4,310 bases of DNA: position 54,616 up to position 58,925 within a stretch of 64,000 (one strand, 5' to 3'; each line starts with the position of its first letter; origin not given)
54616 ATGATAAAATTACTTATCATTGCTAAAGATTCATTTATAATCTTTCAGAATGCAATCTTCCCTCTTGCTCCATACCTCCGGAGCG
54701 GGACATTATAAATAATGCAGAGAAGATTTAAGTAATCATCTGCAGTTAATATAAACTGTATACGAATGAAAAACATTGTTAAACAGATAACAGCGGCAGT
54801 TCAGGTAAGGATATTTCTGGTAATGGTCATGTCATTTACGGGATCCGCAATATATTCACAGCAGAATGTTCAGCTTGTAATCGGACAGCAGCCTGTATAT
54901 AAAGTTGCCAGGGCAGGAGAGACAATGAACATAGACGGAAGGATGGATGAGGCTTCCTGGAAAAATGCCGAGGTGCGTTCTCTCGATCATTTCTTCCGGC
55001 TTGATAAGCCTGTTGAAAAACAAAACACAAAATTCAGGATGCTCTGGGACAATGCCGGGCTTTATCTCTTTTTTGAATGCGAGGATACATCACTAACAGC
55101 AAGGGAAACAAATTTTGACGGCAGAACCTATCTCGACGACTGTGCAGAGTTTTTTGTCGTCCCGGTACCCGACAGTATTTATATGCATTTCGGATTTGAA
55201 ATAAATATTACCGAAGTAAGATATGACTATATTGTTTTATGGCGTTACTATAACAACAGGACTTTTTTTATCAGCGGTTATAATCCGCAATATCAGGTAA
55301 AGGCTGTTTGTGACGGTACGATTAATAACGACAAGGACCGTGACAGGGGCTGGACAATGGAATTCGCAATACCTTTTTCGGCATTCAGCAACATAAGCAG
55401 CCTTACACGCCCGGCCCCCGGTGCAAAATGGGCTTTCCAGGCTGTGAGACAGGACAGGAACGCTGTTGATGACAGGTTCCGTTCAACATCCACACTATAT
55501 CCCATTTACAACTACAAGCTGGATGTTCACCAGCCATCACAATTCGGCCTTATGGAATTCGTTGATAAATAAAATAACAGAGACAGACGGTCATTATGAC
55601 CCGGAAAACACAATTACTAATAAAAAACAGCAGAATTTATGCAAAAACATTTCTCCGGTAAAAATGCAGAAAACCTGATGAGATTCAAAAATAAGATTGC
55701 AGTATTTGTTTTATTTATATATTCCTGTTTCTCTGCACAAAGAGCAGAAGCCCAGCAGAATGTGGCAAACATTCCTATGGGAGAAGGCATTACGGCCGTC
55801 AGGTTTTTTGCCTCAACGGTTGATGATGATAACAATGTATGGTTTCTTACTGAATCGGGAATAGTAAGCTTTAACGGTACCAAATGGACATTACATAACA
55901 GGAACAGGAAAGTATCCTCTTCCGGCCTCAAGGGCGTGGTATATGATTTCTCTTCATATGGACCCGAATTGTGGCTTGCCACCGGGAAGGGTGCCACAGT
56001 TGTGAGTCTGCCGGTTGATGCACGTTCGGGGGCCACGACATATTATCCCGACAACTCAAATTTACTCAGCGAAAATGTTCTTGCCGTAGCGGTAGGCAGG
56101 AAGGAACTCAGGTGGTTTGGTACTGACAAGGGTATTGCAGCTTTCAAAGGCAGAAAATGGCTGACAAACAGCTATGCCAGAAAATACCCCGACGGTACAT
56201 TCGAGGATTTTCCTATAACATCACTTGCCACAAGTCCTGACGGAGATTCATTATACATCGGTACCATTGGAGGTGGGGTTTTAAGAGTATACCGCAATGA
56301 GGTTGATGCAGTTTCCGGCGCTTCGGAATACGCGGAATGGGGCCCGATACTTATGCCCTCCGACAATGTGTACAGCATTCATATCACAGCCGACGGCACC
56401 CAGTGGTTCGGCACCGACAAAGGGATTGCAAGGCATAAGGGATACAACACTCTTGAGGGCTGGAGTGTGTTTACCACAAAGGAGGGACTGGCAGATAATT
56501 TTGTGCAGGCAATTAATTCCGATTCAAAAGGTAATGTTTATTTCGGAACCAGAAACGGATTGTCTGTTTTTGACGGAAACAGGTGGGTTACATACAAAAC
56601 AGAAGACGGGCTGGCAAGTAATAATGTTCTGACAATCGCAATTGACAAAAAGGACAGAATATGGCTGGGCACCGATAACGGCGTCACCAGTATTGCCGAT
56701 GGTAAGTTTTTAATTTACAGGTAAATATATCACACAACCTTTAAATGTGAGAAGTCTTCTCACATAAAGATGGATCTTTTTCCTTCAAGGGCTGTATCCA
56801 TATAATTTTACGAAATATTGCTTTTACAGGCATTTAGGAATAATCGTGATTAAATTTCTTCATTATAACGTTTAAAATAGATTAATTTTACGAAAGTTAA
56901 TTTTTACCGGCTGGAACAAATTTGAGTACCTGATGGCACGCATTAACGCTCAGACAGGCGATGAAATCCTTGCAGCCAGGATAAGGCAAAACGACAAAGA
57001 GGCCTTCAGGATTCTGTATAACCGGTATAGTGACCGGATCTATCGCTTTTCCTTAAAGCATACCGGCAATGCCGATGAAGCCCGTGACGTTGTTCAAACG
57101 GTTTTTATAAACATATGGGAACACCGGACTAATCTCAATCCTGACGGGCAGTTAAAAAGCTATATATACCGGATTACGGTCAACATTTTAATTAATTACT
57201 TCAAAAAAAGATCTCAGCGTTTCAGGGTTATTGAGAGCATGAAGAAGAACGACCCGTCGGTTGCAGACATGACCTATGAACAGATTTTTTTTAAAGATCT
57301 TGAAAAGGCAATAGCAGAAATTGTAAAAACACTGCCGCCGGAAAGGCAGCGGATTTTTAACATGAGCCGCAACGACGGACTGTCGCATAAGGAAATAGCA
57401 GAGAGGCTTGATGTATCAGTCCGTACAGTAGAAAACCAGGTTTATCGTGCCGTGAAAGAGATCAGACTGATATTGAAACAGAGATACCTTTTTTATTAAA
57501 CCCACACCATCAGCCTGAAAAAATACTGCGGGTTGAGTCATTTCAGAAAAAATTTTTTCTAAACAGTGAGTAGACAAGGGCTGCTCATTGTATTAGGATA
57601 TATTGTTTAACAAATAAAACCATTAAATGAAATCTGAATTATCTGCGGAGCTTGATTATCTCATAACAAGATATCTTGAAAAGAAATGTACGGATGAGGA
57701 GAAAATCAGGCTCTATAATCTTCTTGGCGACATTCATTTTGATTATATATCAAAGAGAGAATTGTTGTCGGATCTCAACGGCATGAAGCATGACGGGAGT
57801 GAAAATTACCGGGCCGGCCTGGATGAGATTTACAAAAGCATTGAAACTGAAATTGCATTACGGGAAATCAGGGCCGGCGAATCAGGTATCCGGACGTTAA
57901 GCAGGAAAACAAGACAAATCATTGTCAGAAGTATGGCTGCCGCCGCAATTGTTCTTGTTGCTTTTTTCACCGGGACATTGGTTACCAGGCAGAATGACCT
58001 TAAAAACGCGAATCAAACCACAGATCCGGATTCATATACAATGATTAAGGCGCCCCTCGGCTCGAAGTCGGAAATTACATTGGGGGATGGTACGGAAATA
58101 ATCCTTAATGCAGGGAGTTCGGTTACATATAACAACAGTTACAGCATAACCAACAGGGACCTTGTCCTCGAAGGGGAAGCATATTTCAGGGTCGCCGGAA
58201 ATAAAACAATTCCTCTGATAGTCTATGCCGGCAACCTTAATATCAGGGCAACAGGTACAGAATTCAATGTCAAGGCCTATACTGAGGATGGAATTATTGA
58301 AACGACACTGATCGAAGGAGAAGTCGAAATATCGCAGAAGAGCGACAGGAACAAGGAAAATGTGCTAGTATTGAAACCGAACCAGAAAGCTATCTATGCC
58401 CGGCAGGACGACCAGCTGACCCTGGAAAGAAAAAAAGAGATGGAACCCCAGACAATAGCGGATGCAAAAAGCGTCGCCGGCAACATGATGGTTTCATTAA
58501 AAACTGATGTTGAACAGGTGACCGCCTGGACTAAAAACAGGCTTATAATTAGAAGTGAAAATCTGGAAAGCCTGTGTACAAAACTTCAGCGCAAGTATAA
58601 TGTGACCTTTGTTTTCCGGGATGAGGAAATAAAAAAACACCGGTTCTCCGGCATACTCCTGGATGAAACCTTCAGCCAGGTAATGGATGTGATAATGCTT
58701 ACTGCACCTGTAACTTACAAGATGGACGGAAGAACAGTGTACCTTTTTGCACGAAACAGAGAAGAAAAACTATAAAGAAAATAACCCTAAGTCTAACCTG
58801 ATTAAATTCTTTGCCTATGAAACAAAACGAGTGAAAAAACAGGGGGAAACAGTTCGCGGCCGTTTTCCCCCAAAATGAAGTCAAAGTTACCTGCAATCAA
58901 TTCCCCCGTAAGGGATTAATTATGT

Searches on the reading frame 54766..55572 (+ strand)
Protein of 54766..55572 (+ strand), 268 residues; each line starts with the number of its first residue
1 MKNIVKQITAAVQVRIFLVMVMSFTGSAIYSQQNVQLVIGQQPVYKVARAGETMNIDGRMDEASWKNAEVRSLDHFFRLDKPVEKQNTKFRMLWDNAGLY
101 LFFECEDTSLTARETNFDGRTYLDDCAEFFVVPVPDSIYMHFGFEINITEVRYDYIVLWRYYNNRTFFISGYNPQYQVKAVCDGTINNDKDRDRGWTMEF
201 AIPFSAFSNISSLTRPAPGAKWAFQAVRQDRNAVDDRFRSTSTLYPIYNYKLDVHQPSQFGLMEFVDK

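Call 6: search_protein_families(library=pfam, proteins=[window:54766-55572:+], max_evalue=0.001)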
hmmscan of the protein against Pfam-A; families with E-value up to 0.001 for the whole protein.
window:54766-55572:+ (268 aa): 2 families
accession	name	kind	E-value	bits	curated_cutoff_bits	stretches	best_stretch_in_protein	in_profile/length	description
PF06452.16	CBM9_1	-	4.8e-11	43.3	23.4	1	56-265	1-182/185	Carbohydrate family 9 binding domain-like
PF16011.10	CBM9_2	-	1.2e-08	35.4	25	1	87-265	30-199/199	Carbohydrate-binding family 9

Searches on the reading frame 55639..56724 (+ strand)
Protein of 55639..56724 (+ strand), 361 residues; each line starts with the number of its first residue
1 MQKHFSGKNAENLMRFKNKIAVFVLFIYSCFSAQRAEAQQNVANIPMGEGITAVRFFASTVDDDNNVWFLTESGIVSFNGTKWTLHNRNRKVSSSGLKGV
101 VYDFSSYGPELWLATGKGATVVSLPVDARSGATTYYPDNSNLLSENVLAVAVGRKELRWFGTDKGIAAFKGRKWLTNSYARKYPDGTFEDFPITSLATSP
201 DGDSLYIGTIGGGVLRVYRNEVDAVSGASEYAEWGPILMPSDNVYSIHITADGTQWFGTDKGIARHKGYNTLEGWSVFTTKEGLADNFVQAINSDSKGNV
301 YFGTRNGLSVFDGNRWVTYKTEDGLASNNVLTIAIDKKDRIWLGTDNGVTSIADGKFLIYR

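Call 6: search_protein_families(library=pfam, proteins=[window:55639-56724:+], max_evalue=0.001)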
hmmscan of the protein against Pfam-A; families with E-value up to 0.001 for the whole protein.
window:55639-56724:+ (361 aa): 2 families
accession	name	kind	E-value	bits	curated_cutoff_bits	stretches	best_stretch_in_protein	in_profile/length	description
PF07494.17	Reg_prop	-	6.6e-18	63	20.4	1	324-347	1-24/24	Two component regulator propeller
PF21474.3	DNApolII_N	-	0.00063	19.9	25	0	110-126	18-34/36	DNA polymerase II, N-terminal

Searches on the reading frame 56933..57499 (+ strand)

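Call 90: search_protein_families(library=pfam, proteins=[window:56933-57499:+], max_evalue=0.001)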
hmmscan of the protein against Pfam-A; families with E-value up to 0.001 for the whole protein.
window:56933-57499:+ (188 aa): 8 families
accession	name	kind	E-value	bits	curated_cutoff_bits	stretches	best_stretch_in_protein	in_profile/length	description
PF08281.18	Sigma70_r4_2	-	1.6e-17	63.3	25.7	1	126-176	3-53/54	Sigma-70, region 4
PF04542.20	Sigma70_r2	-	7.9e-14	51.7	24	1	28-94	1-69/71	Sigma-70 region 2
PF04545.22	Sigma70_r4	-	9.3e-08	31.9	24.1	1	132-178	3-49/50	Sigma-70, region 4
PF07638.17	Sigma70_ECF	-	2.1e-07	31.5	21.1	1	17-169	11-171/185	ECF sigma factor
PF13384.12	HTH_23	-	1.7e-06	28.1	24.6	1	137-170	6-38/50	Homeodomain-like domain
PF13936.12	HTH_38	-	5.1e-06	26.6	27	1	137-172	9-43/44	Helix-turn-helix domain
PF21476.4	PF0610-like_N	-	0.00012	22.6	33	1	138-184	3-45/50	PF0610-like, N-terminal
PF08279.18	HTH_11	-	0.00012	22.4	25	1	142-170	9-36/55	HTH domain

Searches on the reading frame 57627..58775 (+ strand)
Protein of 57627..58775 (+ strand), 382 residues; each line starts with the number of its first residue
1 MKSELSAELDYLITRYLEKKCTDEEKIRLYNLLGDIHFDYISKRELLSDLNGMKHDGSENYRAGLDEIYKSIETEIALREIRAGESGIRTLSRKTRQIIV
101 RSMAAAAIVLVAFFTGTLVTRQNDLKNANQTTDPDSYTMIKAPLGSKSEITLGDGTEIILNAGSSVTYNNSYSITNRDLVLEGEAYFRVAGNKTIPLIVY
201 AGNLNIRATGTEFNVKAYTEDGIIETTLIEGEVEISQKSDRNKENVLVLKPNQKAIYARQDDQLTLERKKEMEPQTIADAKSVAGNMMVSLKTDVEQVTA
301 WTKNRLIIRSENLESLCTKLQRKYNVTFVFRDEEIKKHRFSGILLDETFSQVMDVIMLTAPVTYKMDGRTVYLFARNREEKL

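Call 6: search_protein_families(library=pfam, proteins=[window:57627-58775:+], max_evalue=0.001)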
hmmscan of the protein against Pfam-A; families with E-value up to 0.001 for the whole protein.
window:57627-58775:+ (382 aa): 2 families
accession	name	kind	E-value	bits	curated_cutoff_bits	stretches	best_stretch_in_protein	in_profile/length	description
PF16344.10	FecR_C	-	2.8e-17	62.9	24.4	1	306-372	2-69/70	FecR, C-terminal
PF04773.18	FecR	-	2.4e-15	57.2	24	1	143-234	6-97/97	FecR protein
